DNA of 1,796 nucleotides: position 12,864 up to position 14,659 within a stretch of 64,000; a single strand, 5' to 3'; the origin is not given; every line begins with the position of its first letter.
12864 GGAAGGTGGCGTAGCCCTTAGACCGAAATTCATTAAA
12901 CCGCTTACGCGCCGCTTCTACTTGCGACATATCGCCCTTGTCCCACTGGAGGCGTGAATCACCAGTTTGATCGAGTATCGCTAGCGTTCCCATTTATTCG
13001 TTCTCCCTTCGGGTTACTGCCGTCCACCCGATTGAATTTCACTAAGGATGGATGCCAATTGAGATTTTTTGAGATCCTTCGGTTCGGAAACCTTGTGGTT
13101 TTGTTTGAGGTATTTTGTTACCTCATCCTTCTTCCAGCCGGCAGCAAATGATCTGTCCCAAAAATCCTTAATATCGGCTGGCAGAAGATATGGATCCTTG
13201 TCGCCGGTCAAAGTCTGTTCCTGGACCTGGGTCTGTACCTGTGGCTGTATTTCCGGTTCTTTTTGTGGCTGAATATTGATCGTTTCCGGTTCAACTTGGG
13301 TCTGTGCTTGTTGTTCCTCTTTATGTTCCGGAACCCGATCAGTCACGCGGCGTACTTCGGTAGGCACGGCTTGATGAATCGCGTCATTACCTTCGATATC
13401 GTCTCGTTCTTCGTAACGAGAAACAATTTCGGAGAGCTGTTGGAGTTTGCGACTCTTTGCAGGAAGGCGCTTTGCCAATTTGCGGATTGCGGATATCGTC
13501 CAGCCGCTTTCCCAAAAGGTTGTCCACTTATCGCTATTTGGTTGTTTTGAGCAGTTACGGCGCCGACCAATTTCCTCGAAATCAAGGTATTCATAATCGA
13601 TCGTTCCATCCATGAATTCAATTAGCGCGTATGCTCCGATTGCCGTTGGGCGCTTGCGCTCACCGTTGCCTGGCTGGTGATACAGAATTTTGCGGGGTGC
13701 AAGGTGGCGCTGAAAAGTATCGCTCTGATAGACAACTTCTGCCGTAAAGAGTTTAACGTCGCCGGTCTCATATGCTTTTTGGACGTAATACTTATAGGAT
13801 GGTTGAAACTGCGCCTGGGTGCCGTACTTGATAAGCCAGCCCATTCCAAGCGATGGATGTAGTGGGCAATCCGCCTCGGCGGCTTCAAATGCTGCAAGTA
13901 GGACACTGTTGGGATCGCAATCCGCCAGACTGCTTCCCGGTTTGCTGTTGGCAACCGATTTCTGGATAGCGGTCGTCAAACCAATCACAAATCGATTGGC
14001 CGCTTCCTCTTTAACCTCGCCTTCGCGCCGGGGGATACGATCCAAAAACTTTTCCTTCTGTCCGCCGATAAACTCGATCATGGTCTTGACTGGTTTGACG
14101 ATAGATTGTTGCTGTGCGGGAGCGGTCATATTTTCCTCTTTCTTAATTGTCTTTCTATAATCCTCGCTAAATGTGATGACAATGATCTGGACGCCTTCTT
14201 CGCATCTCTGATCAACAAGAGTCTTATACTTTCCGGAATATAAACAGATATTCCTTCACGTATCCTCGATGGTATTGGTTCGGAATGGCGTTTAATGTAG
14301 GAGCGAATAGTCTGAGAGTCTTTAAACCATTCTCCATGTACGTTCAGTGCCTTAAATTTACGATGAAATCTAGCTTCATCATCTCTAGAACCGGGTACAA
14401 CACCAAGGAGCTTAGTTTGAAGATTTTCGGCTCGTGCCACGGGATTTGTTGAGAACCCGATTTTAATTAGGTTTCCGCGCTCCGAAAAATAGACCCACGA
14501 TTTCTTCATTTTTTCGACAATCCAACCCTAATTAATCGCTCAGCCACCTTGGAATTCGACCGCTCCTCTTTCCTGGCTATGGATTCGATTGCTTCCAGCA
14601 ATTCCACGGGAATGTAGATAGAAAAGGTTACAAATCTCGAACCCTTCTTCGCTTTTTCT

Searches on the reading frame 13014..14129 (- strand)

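Call 14: search_protein_families(library=pfam, proteins=[window:13014-14129:-], max_evalue=0.01)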
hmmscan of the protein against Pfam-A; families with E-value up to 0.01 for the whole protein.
window:13014-14129:- (371 aa): 1 family
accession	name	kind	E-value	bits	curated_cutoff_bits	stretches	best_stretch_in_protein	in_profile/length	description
PF03837.19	RecT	-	3.1e-23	82.8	24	1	52-235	8-187/198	RecT family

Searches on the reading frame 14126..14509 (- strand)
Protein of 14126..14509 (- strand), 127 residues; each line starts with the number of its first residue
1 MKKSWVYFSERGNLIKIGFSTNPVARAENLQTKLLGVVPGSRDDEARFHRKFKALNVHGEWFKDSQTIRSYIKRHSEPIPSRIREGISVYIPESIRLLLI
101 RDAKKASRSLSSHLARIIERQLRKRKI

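Call 14: search_protein_families(library=pfam, proteins=[window:14126-14509:-], max_evalue=0.01)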
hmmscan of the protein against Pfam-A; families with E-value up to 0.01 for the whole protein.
window:14126-14509:- (127 aa): 2 families
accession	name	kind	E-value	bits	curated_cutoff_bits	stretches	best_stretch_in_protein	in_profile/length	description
PF13455.12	MUG113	-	8.3e-07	29.9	22.3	1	16-74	2-72/73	Meiotically up-regulated gene 113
PF10544.15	T5orf172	-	0.00026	21.9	20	1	6-69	3-94/101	T5orf172 domain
